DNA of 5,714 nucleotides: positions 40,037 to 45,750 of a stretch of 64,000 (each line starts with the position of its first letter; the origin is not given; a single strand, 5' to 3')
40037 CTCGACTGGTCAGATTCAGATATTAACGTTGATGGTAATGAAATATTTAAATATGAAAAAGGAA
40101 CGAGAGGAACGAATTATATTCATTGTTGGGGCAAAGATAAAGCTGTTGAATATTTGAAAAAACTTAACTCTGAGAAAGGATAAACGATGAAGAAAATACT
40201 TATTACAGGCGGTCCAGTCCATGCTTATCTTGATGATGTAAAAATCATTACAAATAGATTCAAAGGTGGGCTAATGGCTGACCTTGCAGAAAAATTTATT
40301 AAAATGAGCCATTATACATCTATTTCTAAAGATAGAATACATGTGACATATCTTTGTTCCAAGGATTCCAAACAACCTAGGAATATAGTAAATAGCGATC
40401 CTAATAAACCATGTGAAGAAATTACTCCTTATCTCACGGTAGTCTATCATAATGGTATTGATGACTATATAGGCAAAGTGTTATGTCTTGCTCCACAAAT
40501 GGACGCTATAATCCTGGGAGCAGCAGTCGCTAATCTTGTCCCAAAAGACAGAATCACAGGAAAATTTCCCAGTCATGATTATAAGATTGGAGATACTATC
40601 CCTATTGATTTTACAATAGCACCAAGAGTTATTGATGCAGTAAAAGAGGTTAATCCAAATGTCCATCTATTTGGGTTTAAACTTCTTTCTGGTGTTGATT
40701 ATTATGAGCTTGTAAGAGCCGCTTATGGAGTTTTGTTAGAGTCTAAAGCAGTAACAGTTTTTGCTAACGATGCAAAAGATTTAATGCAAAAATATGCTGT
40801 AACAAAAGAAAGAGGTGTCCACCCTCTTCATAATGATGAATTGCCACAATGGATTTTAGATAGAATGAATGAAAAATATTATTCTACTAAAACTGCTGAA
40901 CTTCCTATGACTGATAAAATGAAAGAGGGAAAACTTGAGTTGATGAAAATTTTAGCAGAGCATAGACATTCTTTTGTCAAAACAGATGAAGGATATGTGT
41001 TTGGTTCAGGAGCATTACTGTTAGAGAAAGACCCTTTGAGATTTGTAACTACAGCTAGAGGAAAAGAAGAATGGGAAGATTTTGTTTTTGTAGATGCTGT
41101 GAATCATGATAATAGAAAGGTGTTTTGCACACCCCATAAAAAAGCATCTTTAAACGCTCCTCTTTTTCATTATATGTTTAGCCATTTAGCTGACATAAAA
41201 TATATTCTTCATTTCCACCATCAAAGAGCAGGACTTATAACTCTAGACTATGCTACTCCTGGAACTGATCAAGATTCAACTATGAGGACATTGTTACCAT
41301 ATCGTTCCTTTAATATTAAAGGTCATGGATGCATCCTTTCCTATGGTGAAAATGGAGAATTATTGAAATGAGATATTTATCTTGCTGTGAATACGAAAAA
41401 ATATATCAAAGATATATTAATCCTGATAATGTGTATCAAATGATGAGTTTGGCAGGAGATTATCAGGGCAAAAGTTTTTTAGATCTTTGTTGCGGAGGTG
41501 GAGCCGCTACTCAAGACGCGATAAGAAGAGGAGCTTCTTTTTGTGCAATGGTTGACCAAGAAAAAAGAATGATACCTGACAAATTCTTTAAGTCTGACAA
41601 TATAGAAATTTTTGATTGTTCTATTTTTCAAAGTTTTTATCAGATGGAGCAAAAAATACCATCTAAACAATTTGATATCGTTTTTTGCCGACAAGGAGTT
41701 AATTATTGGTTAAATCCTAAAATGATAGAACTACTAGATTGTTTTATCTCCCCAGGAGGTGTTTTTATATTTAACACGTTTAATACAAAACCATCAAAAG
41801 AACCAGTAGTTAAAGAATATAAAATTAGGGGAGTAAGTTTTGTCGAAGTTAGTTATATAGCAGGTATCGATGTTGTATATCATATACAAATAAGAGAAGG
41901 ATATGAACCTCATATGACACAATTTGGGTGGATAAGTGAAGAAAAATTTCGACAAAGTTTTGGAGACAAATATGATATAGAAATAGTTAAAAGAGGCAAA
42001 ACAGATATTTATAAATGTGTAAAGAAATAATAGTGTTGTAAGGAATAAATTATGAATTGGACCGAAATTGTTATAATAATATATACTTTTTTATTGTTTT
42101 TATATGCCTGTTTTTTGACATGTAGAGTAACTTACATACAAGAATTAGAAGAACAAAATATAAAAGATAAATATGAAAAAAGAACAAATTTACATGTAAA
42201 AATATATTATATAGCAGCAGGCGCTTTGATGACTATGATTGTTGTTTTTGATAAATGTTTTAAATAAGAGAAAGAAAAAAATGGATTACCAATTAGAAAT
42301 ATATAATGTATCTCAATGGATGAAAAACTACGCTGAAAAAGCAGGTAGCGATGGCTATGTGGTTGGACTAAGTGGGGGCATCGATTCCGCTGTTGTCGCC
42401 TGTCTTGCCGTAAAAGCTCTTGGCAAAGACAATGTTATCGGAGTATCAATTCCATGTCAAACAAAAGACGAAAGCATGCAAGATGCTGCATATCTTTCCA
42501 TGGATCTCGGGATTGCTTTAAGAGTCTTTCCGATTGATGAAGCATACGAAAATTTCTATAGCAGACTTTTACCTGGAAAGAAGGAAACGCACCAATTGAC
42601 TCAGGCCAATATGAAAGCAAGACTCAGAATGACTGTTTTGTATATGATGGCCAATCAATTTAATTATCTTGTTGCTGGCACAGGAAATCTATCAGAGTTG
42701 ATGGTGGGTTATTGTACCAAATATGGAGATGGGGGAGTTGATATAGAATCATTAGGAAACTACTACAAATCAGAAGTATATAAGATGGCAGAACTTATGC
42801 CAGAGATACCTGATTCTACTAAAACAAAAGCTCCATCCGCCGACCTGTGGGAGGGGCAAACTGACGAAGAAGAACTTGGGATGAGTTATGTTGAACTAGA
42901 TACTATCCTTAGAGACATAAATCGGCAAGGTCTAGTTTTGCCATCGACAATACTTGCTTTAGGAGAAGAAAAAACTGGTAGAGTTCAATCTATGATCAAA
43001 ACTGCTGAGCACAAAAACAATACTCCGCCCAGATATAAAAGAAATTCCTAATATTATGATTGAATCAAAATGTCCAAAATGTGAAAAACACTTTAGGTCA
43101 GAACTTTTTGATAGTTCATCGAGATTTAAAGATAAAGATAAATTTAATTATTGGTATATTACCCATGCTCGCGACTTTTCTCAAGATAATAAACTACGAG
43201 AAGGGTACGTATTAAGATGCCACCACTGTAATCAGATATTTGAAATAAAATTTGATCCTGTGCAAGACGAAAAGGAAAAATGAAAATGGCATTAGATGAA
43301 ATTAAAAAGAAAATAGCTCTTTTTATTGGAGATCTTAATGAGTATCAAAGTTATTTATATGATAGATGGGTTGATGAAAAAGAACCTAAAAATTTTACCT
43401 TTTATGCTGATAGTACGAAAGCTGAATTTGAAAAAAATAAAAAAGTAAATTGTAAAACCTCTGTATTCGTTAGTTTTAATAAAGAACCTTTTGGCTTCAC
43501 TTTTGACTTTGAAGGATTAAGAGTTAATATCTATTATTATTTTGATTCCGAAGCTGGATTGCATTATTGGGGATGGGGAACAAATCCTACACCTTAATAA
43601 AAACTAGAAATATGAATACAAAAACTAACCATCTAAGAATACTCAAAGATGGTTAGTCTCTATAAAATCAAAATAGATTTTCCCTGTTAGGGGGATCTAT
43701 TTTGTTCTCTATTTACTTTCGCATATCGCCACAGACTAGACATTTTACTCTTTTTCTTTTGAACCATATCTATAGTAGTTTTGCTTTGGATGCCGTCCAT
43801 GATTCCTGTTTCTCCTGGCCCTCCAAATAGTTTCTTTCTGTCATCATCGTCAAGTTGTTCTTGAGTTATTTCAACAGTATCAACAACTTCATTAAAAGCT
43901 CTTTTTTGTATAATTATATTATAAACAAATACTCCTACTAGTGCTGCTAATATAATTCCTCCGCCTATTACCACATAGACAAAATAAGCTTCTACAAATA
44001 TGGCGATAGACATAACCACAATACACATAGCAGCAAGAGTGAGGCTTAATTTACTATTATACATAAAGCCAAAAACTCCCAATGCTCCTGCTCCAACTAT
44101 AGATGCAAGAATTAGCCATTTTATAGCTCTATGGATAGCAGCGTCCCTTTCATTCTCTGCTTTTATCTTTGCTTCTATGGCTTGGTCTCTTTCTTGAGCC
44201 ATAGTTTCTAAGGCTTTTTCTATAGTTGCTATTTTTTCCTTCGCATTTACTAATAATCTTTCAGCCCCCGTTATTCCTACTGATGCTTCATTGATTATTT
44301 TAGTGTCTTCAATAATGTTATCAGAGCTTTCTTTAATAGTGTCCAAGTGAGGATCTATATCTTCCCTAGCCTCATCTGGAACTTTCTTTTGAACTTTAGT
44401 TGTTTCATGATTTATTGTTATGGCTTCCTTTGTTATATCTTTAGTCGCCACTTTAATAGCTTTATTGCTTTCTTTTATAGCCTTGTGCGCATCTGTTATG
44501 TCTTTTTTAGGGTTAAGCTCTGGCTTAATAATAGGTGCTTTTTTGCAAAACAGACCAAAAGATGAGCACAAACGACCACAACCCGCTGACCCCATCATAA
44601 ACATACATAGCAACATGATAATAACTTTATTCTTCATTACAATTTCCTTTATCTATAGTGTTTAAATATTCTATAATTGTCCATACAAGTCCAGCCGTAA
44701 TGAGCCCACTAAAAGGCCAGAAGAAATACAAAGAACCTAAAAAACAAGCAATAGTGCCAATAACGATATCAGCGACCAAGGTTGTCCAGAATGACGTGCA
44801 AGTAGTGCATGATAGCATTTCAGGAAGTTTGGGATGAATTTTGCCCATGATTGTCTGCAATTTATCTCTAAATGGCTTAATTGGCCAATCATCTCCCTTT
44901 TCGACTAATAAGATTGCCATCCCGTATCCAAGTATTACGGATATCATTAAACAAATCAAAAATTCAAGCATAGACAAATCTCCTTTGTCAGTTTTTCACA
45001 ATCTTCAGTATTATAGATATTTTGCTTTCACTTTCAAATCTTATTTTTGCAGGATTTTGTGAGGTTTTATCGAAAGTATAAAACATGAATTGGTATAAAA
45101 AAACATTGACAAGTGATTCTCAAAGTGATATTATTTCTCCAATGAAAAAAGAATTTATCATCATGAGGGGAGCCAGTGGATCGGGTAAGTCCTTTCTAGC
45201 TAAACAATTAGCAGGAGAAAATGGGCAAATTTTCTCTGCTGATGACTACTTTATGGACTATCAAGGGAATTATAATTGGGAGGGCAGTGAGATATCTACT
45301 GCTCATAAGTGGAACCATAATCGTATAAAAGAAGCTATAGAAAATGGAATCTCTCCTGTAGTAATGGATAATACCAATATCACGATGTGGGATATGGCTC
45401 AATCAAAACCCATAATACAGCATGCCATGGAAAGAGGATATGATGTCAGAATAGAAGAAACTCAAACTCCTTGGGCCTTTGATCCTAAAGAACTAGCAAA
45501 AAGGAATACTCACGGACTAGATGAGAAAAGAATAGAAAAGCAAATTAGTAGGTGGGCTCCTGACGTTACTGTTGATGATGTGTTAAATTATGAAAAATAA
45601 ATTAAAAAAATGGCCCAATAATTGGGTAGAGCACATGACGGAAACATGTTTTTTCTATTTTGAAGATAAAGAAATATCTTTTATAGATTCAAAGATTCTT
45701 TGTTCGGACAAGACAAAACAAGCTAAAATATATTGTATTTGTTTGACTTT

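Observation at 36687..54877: Phage-encoded deamidated (Preiss-Handler) NAD+ rebuilding route: PncA + PncB + NadE, a candidate third NAD-reconstitution pathway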

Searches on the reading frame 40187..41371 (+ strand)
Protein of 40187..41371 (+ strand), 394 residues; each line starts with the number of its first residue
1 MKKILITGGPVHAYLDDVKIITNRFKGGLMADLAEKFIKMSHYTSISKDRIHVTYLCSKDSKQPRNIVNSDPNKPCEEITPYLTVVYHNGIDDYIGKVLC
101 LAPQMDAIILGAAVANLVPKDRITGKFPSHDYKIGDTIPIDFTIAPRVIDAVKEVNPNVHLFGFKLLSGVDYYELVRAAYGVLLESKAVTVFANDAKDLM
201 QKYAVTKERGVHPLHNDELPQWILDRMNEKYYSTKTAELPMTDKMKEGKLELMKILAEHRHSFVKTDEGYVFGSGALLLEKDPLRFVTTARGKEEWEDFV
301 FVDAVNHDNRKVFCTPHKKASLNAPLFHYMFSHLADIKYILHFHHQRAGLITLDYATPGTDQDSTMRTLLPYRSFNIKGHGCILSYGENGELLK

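Call 3: search_protein_families(library=pfam, proteins=[window:40187-41371:+], max_evalue=0.01)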
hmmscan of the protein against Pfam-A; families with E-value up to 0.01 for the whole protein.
window:40187-41371:+ (394 aa): 2 families
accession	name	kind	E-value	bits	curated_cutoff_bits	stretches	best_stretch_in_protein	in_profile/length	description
PF04127.22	DFP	-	1.2e-11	45.2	22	2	82-200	60-173/186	DNA/pantothenate metabolism flavoprotein C-terminal domain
PF00596.27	Aldolase_II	-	0.00098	19.5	22.2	1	296-366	46-116/183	Class II Aldolase and Adducin N-terminal domain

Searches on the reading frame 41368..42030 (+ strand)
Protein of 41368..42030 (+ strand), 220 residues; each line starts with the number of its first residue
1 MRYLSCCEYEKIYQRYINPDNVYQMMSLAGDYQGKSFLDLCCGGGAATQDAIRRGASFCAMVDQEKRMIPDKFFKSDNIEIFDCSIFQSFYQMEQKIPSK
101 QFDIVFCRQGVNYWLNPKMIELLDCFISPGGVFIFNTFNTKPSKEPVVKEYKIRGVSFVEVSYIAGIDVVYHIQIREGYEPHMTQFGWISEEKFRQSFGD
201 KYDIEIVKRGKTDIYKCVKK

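Call 14: search_protein_families(library=pfam, proteins=[window:41368-42030:+], max_evalue=0.01)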
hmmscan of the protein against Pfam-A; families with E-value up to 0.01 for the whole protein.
window:41368-42030:+ (220 aa): 6 families
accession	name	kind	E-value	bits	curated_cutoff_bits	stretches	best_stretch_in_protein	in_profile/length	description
PF03602.21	Cons_hypoth95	-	6.7e-07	29.6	24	1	28-107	36-119/182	Conserved hypothetical protein 95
PF13489.12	Methyltransf_23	-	2e-06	28.1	27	1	31-141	20-122/164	Methyltransferase domain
PF13649.12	Methyltransf_25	-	4.5e-05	24.5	27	1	38-123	2-86/97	Methyltransferase domain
PF13847.12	Methyltransf_31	-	4.7e-05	23.5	27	1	34-140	4-115/145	Methyltransferase domain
PF08241.18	Methyltransf_11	-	9.6e-05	23.4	21.2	1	38-134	1-94/95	Methyltransferase domain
PF01728.25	FtsJ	-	0.002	18.5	24.1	0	33-108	21-98/181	FtsJ-like methyltransferase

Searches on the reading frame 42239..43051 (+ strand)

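Call 3: search_protein_families(library=pfam, proteins=[window:42239-43051:+], max_evalue=0.01)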
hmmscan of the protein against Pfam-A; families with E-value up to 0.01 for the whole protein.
window:42239-43051:+ (270 aa): 4 families
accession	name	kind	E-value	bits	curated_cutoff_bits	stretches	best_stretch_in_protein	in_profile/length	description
PF02540.23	NAD_synthase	-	1.9e-73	247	21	1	23-263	4-242/242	NAD synthase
PF03054.22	tRNA_Me_trans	-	0.0013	18.9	20.6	1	41-83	4-44/202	tRNA methyl transferase HUP domain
PF06508.19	QueC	-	0.0035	17.3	22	1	41-119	3-80/210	Queuosine biosynthesis protein QueC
PF00733.27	Asn_synthase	-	0.0059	16.7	21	1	42-78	22-59/354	Asparagine synthase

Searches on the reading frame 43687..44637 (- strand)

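Call 3: search_protein_families(library=pfam, proteins=[window:43687-44637:-], max_evalue=0.01)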
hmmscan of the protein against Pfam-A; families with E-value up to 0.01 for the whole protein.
window:43687-44637:- (316 aa): 2 families
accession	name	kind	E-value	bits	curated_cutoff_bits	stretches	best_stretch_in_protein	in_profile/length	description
PF10779.14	XhlA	-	0.0018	18.8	34.7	1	133-191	3-66/67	Haemolysin XhlA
PF04791.21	LMBR1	-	0.0026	17.1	31.9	1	45-215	212-377/510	LMBR1-like membrane protein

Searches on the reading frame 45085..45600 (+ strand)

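Call 14: search_protein_families(library=pfam, proteins=[window:45085-45600:+], max_evalue=0.01)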
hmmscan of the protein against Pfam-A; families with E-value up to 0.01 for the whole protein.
window:45085-45600:+ (171 aa): 6 families
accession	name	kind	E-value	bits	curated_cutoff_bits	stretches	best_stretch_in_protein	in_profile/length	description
PF13671.12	AAA_33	-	2.1e-14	54.4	27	1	25-155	2-138/143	AAA domain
PF06414.18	Zeta_toxin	-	1.2e-05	25.2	22.3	1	16-123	10-126/199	Zeta toxin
PF05272.17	VapE-like_dom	-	0.0011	18.9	25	1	23-85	52-119/217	Virulence-associated protein E-like domain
PF00005.33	ABC_tran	-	0.0042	18.1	25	1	22-76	11-52/137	ABC transporter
PF03193.22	RsgA_GTPase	-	0.0086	16.4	30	0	10-46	94-130/174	RsgA GTPase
PF20720.3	nSTAND3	-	0.0098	16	27.2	0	21-43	16-38/155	Novel STAND NTPase 3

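Call 36: search_protein_families(library=ncbifam, proteins=[window:45085-45600:+], max_evalue=0.001)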
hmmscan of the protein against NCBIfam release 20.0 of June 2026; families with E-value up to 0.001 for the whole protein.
window:45085-45600:+ (171 aa): 1 family
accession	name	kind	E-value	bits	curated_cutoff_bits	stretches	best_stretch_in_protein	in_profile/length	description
NF005115.0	PRK06547.1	equivalog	0.00028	20.3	173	1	19-62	12-57/172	hypothetical protein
